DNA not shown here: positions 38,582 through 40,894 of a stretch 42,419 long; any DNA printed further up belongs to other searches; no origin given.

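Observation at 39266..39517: Four tandem 63-bp (21-aa) repeats expanding the helix between the PAS sensor and the kinase core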

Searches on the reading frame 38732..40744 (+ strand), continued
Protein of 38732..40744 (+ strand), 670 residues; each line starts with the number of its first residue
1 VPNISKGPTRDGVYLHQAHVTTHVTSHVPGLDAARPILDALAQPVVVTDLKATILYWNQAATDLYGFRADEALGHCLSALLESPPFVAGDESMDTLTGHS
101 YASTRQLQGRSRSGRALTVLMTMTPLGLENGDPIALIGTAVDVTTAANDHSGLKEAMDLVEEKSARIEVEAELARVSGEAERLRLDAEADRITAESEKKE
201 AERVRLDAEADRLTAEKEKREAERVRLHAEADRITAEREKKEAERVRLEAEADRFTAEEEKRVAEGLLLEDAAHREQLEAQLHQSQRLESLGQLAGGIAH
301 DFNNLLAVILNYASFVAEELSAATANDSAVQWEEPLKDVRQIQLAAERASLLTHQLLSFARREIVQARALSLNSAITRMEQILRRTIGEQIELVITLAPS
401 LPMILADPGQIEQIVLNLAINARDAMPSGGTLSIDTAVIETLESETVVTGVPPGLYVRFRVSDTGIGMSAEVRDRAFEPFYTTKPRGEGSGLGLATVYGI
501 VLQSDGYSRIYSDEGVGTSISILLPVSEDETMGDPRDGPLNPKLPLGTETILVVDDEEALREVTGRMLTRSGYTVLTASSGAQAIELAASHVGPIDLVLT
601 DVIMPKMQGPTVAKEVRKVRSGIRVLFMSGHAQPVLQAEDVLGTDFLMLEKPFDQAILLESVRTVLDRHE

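Call 54: find_related_loci(query=A2, collection=genome_contigs, flank=3000)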
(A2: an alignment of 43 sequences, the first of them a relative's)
Query A2 (670 aa) in genome_contigs; peptide patterns used: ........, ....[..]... (x = any residue, [..] = any of these).
600 stretches matched a pattern (row limit reached: there are more); 597 encode a relative of the query (tblastn E <= 1e-3); the best 80 are kept; 80 distinct loci.
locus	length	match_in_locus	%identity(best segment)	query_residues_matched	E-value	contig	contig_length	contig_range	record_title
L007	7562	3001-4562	53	280-669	2e-114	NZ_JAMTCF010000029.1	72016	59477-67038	Actinosynnema pretiosum strain DSM 44132 LV78DRAFT_scaffold00029.29, whole genome shotgun sequence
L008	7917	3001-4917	39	37-666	7e-120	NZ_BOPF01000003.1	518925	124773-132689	Virgisporangium aliadipatigenens strain NBRC 105644 sequence003, whole genome shotgun sequence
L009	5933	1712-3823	35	42-669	3e-107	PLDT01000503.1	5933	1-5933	MAG: Actinomycetota bacterium isolate palsa_599 73.20111000_P1S.6_contig_4528, whole genome shotgun sequence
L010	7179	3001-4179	45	253-668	1e-103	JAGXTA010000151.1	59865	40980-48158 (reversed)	MAG: Deltaproteobacteria bacterium isolate CROMO_BS_46_3 c_000000847825, whole genome shotgun sequence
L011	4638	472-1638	46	271-668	9e-103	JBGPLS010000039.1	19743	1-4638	MAG: Gemmatimonadaceae bacterium isolate OBJ_0618_7090110_256 k141_310348_length_19743_cov_84.4184, whole genome shotgun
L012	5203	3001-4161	43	271-666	6e-102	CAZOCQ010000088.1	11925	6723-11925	MAG TPA_asm: uncultured Desulfobacca sp. isolate binchicken_co107_299 genome assembly, contig: NODE_12308_length_11925_c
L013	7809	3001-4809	36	45-663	2e-101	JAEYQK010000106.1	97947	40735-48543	MAG: Acidobacteria bacterium isolate OH_CBB_232 k127_1149522, whole genome shotgun sequence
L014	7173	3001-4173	45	267-667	4e-101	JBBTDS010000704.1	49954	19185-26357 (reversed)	MAG: Acidobacteriota bacterium isolate H43-bin212_1 H43_bin212_1_000000000704, whole genome shotgun sequence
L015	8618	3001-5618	40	173-667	3e-100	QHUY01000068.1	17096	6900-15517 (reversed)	MAG: Gemmatimonadetes bacterium isolate AG17 14_1009_16_40cm_scaffold_6724_curated, whole genome shotgun sequence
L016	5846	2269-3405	48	277-668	3e-100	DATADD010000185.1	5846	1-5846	MAG TPA_asm: Actinomycetota bacterium isolate SMAG_U6741 k141_4352442, whole genome shotgun sequence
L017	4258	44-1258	43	254-667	8e-100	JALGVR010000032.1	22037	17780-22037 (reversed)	MAG: bacterium isolate Meg19_1012_Bin_198 Meg19_1012_Bin_198_scaffold_5227, whole genome shotgun sequence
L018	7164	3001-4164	46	269-667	9e-100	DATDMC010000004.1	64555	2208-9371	MAG TPA_asm: Pyrinomonadaceae bacterium isolate SMAG_U400 k141_220499, whole genome shotgun sequence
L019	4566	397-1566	44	269-668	1e-99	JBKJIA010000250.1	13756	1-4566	MAG: Polyangiales bacterium isolate ant_bin.134 S1Ck117_4392352_flag_0_multi_12.6473_len_13756, whole genome shotgun seq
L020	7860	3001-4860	37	35-667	1e-98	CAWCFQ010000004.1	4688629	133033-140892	MAG: uncultured Acidobacteriaceae bacterium isolate MFD01231.bin.1.98 genome assembly, contig: contig_6931, whole genome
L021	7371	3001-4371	42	202-667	5e-99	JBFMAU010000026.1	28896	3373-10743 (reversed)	MAG: Acidobacteriota bacterium isolate MAG146 MAG146_26, whole genome shotgun sequence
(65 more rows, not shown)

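Call 57: search_protein_families(library=pfam, proteins=[P0029, P0041, P0032, P0102, P0026], max_evalue=0.1)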
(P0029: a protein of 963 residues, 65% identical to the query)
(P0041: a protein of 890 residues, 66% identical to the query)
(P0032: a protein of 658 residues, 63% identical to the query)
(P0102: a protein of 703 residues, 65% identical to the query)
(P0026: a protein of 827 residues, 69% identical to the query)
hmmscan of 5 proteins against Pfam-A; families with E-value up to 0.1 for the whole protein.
P0029 (963 aa): 10 families
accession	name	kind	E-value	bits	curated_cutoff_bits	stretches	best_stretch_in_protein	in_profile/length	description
PF02518.31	HATPase_c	-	4.9e-20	72.5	26.4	1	684-804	2-110/111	Histidine kinase-, DNA gyrase B-, and HSP90-like ATPase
PF00072.30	Response_reg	-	1.3e-17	64.4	30.2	1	829-940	1-110/111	Response regulator receiver domain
PF00989.32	PAS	-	1e-07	32.4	22.6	1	26-76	3-53/113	PAS fold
PF24545.1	Ig_TPPC8_2nd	-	6e-06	26.6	27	0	464-486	12-34/67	TPPC8 second Ig-like domain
PF13426.13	PAS_9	-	2.4e-05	25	27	1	44-124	11-102/103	PAS domain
PF00512.31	HisKA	-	0.00017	22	26.9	1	568-640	2-64/66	His Kinase A (phospho-acceptor) domain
PF08448.16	PAS_4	-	0.0037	17.9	23.1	1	30-74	1-45/110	PAS fold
PF13188.13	PAS_8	-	0.025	14.9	21.8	1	26-73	3-47/65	PAS domain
PF24820.1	Diguanyl_cycl_sensor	-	0.031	14.7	28.1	0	31-67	3-39/109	Diguanylate cyclase-like sensor domain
PF10711.15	DUF2513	-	0.093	13.5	29.6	0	341-408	12-74/100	Hypothetical protein (DUF2513)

P0041 (890 aa): 10 families
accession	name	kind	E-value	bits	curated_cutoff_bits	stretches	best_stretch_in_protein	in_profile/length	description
PF02518.31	HATPase_c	-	1e-20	74.7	26.4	1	604-724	2-110/111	Histidine kinase-, DNA gyrase B-, and HSP90-like ATPase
PF00072.30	Response_reg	-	3.2e-18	66.4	30.2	1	749-860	1-110/111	Response regulator receiver domain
PF00989.32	PAS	-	1.1e-07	32.3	22.6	1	9-70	3-64/113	PAS fold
PF13188.13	PAS_8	-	7.9e-05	22.9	21.8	1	9-52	3-47/65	PAS domain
PF24545.1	Ig_TPPC8_2nd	-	0.00015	22.1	27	0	418-448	6-34/67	TPPC8 second Ig-like domain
PF10711.15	DUF2513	-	0.0004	21.1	29.6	0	268-328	19-74/100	Hypothetical protein (DUF2513)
PF00512.31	HisKA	-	0.00044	20.7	26.9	1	488-560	2-64/66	His Kinase A (phospho-acceptor) domain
PF08448.16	PAS_4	-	0.00074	20.2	23.1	1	13-74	1-62/110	PAS fold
PF13426.13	PAS_9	-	0.0028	18.4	27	1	20-107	4-102/103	PAS domain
PF05917.16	DUF874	-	0.018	14.5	21.9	0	302-380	126-206/398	Helicobacter pylori protein of unknown function (DUF874)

P0032 (658 aa): 11 families
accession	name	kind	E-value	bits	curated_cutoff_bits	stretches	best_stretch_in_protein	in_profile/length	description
PF00072.30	Response_reg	-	1.3e-21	77.3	30.2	1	539-651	1-111/111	Response regulator receiver domain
PF02518.31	HATPase_c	-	6.6e-20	72.1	26.4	1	394-514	2-110/111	Histidine kinase-, DNA gyrase B-, and HSP90-like ATPase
PF00989.32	PAS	-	2.4e-12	47.3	22.6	1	13-65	5-58/113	PAS fold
PF13426.13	PAS_9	-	3.6e-10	40.5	27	1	19-110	1-103/103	PAS domain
PF13188.13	PAS_8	-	2.5e-07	30.8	21.8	1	13-63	5-52/65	PAS domain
PF24820.1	Diguanyl_cycl_sensor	-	1e-06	29.1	28.1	1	17-53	4-40/109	Diguanylate cyclase-like sensor domain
PF24545.1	Ig_TPPC8_2nd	-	1.5e-05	25.3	27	0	239-265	12-38/67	TPPC8 second Ig-like domain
PF08448.16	PAS_4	-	2.6e-05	24.8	23.1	1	15-59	1-46/110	PAS fold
PF00512.31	HisKA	-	0.0011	19.4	26.9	1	278-350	2-64/66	His Kinase A (phospho-acceptor) domain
PF05917.16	DUF874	-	0.0024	17.5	21.9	1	90-186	104-197/398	Helicobacter pylori protein of unknown function (DUF874)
PF02486.25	Rep_trans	-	0.012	15.6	29.6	1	253-353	81-180/201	Replication initiation factor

P0102 (703 aa): 13 families
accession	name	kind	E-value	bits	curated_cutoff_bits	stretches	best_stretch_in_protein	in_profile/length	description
PF00072.30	Response_reg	-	5.5e-21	75.2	30.2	1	577-688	1-110/111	Response regulator receiver domain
PF02518.31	HATPase_c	-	1.8e-17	64.2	26.4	1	434-553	2-109/111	Histidine kinase-, DNA gyrase B-, and HSP90-like ATPase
PF00989.32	PAS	-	2.1e-09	37.8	22.6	1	12-81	6-76/113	PAS fold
PF13426.13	PAS_9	-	1.8e-08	35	27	1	17-107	1-102/103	PAS domain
PF13188.13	PAS_8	-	8.2e-07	29.2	21.8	1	12-57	6-48/65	PAS domain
PF11869.14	DUF3389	-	2.5e-06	28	25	1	94-156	5-65/75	Protein of unknown function (DUF3389)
PF00512.31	HisKA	-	4.3e-06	27.1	26.9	1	318-390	2-64/66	His Kinase A (phospho-acceptor) domain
PF10799.13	YliH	-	4.2e-05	23.8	20.4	0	224-260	12-48/126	Biofilm formation protein (YliH/bssR)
PF24545.1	Ig_TPPC8_2nd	-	0.00013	22.2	27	0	228-260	5-35/67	TPPC8 second Ig-like domain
PF08448.16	PAS_4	-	0.00088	19.9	23.1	1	13-63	1-51/110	PAS fold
PF10711.15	DUF2513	-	0.0018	19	29.6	0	157-209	13-62/100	Hypothetical protein (DUF2513)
PF10090.15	HPTransfase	-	0.023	14.9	22.9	1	437-466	31-60/123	Histidine phosphotransferase C-terminal domain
PF24820.1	Diguanyl_cycl_sensor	-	0.051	14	28.1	0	16-50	5-39/109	Diguanylate cyclase-like sensor domain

P0026 (827 aa): 10 families
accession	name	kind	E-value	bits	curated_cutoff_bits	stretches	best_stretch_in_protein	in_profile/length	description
PF00072.30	Response_reg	-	6.8e-21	74.9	30.2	1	705-816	1-110/111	Response regulator receiver domain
PF02518.31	HATPase_c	-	1.1e-19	71.3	26.4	1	560-680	2-110/111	Histidine kinase-, DNA gyrase B-, and HSP90-like ATPase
PF24545.1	Ig_TPPC8_2nd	-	5e-10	39.6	27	0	280-307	13-40/67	TPPC8 second Ig-like domain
PF13426.13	PAS_9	-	1.9e-09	38.1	27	1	24-108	8-103/103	PAS domain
PF00989.32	PAS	-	6.9e-07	29.7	22.6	1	9-56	3-50/113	PAS fold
PF00512.31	HisKA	-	5e-06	26.9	26.9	1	444-516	2-64/66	His Kinase A (phospho-acceptor) domain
PF13188.13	PAS_8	-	3.8e-05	23.9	21.8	1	9-66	3-57/65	PAS domain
PF08448.16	PAS_4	-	0.0003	21.4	23.1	1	13-52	1-40/110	PAS fold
PF24820.1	Diguanyl_cycl_sensor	-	0.028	14.8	28.1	0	19-50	8-39/109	Diguanylate cyclase-like sensor domain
PF05917.16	DUF874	-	0.076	12.5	21.9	0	197-269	126-198/398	Helicobacter pylori protein of unknown function (DUF874)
